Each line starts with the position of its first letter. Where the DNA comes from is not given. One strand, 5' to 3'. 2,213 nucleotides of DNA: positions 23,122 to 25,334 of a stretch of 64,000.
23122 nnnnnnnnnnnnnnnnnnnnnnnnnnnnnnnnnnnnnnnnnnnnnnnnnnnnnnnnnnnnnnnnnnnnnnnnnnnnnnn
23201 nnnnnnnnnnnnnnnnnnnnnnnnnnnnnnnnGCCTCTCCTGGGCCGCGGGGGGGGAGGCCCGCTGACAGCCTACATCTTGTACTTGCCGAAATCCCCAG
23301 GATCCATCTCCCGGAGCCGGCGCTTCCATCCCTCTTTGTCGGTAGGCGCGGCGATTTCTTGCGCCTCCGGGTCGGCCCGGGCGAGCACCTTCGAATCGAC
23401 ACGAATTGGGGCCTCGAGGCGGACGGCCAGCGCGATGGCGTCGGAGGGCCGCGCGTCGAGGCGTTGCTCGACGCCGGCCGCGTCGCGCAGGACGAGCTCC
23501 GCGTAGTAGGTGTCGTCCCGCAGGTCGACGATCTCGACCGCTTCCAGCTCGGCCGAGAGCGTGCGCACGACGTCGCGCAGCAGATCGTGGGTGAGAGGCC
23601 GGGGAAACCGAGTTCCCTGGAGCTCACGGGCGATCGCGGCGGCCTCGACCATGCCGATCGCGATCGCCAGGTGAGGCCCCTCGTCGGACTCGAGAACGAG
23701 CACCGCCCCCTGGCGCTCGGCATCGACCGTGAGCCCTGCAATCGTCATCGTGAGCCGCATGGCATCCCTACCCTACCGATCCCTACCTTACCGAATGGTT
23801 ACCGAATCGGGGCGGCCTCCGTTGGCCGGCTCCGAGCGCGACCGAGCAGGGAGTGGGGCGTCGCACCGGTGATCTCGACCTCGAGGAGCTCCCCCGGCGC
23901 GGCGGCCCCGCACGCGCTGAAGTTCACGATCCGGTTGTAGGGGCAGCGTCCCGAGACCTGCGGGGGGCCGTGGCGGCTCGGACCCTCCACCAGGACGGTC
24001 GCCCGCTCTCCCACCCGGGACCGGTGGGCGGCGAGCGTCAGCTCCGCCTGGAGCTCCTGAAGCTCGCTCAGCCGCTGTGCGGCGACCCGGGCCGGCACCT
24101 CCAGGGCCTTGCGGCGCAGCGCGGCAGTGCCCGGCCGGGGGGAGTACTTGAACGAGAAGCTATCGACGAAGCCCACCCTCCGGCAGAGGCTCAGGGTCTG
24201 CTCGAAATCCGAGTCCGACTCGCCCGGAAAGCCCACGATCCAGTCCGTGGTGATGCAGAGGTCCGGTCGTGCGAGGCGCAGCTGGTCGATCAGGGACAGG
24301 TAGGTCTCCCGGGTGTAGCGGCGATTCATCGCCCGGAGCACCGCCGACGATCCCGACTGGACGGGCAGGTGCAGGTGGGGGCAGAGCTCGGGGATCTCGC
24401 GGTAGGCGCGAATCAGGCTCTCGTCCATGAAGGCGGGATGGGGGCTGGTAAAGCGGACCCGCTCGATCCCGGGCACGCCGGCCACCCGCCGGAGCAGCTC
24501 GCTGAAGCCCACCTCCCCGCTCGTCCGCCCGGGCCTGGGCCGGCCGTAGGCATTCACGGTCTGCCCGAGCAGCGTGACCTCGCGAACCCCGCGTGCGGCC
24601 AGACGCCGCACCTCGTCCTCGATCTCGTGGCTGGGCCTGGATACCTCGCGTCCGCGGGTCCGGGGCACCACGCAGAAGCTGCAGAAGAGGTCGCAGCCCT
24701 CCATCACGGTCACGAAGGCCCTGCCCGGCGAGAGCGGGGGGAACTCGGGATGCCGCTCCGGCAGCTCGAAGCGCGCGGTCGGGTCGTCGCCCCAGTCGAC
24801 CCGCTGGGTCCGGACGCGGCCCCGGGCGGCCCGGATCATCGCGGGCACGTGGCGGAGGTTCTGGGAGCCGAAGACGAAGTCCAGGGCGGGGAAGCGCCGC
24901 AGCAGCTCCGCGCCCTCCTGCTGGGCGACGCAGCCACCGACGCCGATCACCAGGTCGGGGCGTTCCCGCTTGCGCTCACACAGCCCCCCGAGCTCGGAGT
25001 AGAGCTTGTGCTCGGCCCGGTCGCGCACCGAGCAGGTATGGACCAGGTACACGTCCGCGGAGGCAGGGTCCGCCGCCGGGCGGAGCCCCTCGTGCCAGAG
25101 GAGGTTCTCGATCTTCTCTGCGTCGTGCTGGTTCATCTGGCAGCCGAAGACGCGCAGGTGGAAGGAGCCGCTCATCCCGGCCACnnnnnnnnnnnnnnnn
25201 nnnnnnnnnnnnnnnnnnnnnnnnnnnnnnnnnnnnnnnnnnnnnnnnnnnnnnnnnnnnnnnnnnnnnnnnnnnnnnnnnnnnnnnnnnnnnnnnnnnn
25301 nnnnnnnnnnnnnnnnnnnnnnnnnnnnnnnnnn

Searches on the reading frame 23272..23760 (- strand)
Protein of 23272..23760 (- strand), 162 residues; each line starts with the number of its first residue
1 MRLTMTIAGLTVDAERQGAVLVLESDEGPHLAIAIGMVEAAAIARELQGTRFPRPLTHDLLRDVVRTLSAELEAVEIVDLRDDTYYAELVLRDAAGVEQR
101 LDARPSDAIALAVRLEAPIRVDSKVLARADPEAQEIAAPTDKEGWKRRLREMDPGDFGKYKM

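Call 8: search_protein_families(library=pfam, proteins=[window:23272-23760:-], max_evalue=0.01)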
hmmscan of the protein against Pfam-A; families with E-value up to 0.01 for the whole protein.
window:23272-23760:- (162 aa): 1 family
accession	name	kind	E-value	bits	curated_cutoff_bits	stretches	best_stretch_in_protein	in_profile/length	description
PF02577.19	BFN_dom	-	7.3e-37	126.1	27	1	21-130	1-108/112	Bifunctional nuclease domain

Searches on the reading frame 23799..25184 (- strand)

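Call 8: search_protein_families(library=pfam, proteins=[window:23799-25184:-], max_evalue=0.01)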
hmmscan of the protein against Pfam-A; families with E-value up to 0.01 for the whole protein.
window:23799-25184:- (461 aa): 3 families
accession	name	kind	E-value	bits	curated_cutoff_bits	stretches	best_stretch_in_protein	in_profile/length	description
PF04055.27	Radical_SAM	-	2.2e-26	93.4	29.5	1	159-333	2-165/166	Radical SAM superfamily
PF00919.26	UPF0004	-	1.1e-25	89.9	27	1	8-106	2-98/98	Uncharacterized protein family UPF0004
PF01938.26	TRAM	-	1.1e-06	28.9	21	1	388-449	1-59/61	TRAM domain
